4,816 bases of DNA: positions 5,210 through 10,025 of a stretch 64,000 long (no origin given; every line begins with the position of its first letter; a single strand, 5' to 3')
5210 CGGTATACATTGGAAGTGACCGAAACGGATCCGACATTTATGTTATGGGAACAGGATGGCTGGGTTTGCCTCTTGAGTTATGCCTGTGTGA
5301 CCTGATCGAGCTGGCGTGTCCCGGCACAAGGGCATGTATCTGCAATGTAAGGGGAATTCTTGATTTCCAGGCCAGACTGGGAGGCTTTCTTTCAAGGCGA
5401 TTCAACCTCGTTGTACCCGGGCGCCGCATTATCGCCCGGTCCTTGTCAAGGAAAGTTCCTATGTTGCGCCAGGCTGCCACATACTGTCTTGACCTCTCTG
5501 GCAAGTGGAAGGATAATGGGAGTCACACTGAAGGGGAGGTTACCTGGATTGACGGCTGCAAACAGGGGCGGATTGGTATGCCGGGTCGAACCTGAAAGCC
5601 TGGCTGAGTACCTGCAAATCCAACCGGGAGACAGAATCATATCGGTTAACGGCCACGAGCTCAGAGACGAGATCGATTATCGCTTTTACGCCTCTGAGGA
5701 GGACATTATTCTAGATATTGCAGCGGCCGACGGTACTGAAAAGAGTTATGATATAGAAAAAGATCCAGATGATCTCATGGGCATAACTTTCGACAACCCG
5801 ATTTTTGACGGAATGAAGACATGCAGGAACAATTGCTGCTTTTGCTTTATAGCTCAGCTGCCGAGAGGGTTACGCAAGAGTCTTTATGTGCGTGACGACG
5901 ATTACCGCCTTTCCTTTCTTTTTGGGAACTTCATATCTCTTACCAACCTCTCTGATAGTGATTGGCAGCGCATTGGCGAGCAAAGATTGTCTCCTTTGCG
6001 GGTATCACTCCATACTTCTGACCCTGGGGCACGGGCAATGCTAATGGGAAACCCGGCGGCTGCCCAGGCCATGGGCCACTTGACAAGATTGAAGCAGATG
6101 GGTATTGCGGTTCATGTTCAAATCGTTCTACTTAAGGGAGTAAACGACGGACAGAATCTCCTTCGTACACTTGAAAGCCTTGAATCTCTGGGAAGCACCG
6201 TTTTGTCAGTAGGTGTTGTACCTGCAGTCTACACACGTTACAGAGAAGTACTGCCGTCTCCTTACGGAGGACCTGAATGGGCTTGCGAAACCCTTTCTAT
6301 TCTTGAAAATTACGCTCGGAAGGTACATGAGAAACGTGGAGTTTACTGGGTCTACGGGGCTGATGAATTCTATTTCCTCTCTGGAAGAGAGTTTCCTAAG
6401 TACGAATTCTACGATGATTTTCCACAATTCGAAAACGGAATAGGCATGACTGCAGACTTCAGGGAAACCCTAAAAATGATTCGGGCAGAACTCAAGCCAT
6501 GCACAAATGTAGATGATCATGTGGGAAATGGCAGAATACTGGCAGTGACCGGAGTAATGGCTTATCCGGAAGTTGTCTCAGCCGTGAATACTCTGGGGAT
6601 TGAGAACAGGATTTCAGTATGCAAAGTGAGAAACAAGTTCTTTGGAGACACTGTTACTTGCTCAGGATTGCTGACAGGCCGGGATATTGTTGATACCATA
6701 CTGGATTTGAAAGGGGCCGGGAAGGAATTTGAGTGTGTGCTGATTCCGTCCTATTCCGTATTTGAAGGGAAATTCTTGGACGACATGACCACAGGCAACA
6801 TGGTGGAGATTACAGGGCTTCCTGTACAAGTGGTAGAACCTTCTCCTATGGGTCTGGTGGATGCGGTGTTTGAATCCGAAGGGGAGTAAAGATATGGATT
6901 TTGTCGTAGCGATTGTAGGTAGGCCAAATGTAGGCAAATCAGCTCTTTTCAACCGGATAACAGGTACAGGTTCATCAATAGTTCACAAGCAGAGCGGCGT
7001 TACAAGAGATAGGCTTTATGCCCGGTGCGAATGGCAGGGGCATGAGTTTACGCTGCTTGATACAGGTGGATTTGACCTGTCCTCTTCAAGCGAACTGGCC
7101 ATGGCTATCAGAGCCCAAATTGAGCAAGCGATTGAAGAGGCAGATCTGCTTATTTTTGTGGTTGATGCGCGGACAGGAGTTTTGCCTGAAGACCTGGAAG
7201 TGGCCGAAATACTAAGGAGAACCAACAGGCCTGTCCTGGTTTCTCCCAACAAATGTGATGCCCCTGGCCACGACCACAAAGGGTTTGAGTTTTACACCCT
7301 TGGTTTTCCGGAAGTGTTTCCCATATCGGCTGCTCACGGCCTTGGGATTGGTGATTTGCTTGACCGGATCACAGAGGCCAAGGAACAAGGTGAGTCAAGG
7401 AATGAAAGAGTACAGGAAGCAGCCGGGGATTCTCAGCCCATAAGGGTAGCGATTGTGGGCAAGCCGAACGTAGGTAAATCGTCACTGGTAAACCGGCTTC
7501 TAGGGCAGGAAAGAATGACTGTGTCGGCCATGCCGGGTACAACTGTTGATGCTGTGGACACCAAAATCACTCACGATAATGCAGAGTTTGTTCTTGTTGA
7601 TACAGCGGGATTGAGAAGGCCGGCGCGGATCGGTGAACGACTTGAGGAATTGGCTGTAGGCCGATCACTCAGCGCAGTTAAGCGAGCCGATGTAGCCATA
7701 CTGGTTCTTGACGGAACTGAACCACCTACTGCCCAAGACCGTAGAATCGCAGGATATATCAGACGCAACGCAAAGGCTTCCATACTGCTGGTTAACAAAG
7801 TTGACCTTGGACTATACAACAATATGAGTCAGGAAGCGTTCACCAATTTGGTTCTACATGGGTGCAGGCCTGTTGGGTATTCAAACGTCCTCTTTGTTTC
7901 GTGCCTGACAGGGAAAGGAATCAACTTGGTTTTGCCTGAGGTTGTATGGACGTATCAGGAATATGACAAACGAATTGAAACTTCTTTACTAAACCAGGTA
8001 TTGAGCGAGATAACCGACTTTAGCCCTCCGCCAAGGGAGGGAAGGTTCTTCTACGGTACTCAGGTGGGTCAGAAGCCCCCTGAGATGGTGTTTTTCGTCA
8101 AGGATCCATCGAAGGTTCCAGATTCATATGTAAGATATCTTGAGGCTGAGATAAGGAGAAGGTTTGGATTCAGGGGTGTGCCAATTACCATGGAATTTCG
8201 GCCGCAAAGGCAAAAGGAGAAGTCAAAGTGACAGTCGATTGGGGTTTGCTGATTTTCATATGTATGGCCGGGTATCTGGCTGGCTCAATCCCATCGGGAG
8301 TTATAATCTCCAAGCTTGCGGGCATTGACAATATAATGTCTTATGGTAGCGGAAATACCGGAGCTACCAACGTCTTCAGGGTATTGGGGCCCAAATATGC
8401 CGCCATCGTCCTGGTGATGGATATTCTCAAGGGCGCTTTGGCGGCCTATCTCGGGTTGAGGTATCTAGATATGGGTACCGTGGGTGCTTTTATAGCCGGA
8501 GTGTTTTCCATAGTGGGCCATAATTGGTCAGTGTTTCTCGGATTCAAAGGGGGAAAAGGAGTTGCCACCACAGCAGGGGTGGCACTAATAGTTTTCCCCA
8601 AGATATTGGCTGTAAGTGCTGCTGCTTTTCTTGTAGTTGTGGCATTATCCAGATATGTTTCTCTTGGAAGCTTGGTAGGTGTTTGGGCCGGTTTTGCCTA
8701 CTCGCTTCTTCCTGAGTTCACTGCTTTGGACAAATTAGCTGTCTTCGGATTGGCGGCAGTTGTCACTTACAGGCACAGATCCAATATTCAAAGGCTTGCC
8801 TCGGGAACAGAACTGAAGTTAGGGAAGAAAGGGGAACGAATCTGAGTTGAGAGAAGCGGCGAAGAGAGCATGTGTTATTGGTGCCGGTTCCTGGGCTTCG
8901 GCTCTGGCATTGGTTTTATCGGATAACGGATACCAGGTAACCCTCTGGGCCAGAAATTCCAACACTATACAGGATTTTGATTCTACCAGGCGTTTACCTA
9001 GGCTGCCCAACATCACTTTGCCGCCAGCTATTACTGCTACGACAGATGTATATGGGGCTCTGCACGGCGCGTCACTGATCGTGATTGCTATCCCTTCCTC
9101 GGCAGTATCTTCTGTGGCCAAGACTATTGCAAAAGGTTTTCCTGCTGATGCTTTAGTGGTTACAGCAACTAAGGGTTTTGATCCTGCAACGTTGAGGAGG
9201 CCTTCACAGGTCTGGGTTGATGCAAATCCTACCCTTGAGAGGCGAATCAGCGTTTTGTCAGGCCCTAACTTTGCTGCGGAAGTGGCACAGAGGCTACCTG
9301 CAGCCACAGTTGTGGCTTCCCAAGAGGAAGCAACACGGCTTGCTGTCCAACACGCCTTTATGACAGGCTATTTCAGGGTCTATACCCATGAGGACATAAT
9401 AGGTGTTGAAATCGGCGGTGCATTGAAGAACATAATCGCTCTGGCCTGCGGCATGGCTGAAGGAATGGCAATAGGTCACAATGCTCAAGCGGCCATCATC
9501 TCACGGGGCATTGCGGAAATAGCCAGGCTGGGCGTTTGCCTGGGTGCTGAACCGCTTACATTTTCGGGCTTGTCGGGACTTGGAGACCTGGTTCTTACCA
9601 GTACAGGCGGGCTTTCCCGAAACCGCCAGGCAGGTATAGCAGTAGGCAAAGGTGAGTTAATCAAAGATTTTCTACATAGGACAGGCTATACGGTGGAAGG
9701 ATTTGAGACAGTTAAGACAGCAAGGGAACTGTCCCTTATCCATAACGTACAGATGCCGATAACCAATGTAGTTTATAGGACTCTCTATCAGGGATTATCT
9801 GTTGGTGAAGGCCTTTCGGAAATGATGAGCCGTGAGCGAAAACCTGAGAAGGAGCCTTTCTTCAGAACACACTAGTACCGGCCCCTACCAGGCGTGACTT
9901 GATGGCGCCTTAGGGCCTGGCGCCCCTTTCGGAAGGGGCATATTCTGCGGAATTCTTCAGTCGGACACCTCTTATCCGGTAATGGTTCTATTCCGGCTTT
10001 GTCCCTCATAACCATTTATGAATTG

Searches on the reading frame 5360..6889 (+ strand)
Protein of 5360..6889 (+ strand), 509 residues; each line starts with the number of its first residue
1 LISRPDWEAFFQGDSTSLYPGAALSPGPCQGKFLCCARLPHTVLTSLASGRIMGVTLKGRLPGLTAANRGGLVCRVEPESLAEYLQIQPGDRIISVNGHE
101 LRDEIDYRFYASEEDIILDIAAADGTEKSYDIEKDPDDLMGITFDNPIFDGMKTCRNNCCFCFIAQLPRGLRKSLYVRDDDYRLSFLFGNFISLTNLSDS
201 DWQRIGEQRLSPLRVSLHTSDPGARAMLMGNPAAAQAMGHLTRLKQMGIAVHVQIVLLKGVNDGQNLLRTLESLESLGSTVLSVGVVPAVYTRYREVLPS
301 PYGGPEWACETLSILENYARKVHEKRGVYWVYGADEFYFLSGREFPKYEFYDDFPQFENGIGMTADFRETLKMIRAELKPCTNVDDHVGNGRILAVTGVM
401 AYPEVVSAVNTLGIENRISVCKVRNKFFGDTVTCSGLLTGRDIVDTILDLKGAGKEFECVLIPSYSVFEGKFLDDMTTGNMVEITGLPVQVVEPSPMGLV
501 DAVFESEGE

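Call 32: search_protein_families(library=pfam, proteins=[window:5360-6889:+], max_evalue=0.001)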
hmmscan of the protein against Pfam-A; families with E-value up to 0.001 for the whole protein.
window:5360-6889:+ (509 aa): 5 families
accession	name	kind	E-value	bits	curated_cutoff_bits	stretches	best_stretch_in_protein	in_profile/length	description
PF19238.5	Radical_SAM_2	-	6.3e-60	201.7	26.7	1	134-284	1-151/151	Radical SAM-like domain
PF04459.17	DUF512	-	1.1e-41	142.7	25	1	287-493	1-201/202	Protein of unknown function (DUF512)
PF17820.7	PDZ_6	-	3.1e-09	36.9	27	1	73-119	2-51/54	PDZ domain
PF00595.29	PDZ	-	2.4e-06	28.3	23.2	1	50-102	9-58/81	PDZ domain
PF04055.27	Radical_SAM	-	0.00081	20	29.5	0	199-264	91-157/166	Radical SAM superfamily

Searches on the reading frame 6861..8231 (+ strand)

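Call 32: search_protein_families(library=pfam, proteins=[window:6861-8231:+], max_evalue=0.001)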
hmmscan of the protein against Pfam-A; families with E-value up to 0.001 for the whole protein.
window:6861-8231:+ (456 aa): 14 families
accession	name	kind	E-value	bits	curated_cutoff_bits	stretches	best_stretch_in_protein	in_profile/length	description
PF01926.29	MMR_HSR1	-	2.9e-58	195.3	21.9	2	195-313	1-113/113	50S ribosome-binding GTPase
PF02421.24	FeoB_N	-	3.1e-27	95.5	27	2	15-168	2-154/156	Ferrous iron transport protein B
PF14714.11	KH_dom-like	-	2.2e-25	89.2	27.3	1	371-447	1-81/81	KH-domain-like of EngA bacterial GTPase enzymes, C-terminal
PF00009.33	GTP_EFTU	-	3.7e-22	79.3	26.5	2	195-362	5-183/188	Elongation factor Tu GTP binding domain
PF00350.29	Dynamin_N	-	3.1e-12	47.3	27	0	196-227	1-32/168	Dynamin family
PF04548.22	AIG1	-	4.3e-12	46.3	27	2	195-302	2-109/212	AIG1 family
PF08477.19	Roc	-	1.4e-07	32.2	27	0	195-255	1-70/119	Ras of Complex, Roc, domain of DAPkinase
PF03193.22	RsgA_GTPase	-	3.5e-07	30.7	30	0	194-252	107-169/174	RsgA GTPase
PF00071.28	Ras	-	5.9e-07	29.7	21.6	0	196-257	2-64/162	Ras family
PF09439.16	SRPRB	-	1.6e-06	28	25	0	16-118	6-96/178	Signal recognition particle receptor beta subunit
PF02492.25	cobW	-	3.9e-05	23.7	20.7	0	239-320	82-159/180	CobW/HypB/UreG, nucleotide-binding domain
PF00025.27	Arf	-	7.8e-05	22.7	22.3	0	187-250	8-67/174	ADP-ribosylation factor family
PF00005.33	ABC_tran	-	0.00028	21.9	25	0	195-230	13-50/137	ABC transporter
PF16897.10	MMR_HSR1_Xtn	-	0.00093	19.6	35.2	0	69-171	2-101/106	C-terminal region of MMR_HSR1 domain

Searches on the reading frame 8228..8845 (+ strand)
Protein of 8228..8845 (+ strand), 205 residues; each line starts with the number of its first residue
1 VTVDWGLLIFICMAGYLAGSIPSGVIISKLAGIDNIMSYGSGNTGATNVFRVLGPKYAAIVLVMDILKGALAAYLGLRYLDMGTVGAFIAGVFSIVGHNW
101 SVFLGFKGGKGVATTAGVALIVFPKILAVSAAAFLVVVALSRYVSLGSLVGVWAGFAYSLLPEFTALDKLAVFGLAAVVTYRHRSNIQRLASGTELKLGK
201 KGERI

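Call 32: search_protein_families(library=pfam, proteins=[window:8228-8845:+], max_evalue=0.001)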
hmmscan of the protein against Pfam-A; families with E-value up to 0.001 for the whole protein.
window:8228-8845:+ (205 aa): 1 family
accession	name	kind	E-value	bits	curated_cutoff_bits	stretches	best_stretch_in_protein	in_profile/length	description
PF02660.20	G3P_acyltransf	-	1.7e-48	165.3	24.1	1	15-190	2-164/164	Glycerol-3-phosphate acyltransferase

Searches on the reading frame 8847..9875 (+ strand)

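Call 32: search_protein_families(library=pfam, proteins=[window:8847-9875:+], max_evalue=0.001)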
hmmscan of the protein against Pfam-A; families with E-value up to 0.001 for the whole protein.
window:8847-9875:+ (342 aa): 6 families
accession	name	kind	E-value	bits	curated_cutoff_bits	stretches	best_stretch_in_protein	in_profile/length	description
PF07479.19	NAD_Gly3P_dh_C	-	6.6e-49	166.2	25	1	183-321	1-139/142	NAD-dependent glycerol-3-phosphate dehydrogenase C-terminus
PF01210.29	NAD_Gly3P_dh_N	-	1.6e-41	142.4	23.1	1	9-162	3-156/158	NAD-dependent glycerol-3-phosphate dehydrogenase N-terminus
PF20618.3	GPD_NAD_C_bact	-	4.6e-18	66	27.6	1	243-309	1-66/66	Bacterial GPD, NAD-dependent C-terminal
PF03807.23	F420_oxidored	-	1.7e-07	32.2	21.6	1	9-108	3-92/94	NADP oxidoreductase coenzyme F420-dependent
PF02558.23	ApbA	-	3.1e-07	30.6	22.2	1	9-111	2-103/150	Ketopantoate reductase PanE/ApbA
PF03446.21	NAD_binding_2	-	0.0005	20.5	21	0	9-108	3-93/161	NAD binding domain of 6-phosphogluconate dehydrogenase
